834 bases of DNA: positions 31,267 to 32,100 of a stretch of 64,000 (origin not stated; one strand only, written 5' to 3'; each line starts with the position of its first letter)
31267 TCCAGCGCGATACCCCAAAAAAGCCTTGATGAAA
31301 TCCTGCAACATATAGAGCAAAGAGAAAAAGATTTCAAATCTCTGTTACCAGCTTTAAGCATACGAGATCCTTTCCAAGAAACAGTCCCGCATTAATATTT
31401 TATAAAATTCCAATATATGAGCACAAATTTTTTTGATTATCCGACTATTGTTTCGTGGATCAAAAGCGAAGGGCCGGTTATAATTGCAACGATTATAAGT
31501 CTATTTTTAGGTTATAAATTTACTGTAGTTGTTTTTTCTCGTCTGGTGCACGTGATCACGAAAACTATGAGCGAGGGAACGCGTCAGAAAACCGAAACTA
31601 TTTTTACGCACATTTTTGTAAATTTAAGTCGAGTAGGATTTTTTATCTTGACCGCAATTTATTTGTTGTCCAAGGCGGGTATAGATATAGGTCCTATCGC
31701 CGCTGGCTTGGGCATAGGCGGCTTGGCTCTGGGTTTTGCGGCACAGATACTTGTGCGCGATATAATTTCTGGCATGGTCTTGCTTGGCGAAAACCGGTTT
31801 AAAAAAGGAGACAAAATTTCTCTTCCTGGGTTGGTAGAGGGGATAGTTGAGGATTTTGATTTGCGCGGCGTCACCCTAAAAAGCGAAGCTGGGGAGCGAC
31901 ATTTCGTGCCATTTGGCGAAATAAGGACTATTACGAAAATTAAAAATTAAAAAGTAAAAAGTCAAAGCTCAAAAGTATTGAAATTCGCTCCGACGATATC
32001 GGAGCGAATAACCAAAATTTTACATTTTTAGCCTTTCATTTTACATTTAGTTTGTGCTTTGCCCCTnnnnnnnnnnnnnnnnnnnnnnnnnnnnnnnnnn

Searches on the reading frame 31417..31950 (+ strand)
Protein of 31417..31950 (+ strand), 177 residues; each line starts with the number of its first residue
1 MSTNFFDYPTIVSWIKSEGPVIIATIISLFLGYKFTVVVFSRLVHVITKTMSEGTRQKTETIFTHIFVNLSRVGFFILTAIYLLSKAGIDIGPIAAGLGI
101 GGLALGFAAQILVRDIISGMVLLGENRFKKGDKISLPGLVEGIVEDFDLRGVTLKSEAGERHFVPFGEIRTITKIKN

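Call 21: search_protein_families(library=pfam, proteins=[window:31417-31950:+], max_evalue=0.01)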
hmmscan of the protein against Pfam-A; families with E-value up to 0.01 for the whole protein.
window:31417-31950:+ (177 aa): 2 families
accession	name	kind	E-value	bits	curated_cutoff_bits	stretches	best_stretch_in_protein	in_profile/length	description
PF00924.24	MS_channel_2nd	-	1.5e-10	41.5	20.2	1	112-171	2-60/68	Mechanosensitive ion channel, beta-domain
PF21088.3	MS_channel_1st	-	8.6e-06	26.1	23.1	1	69-110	1-42/42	Mechanosensitive ion channel, transmembrane helices 2/3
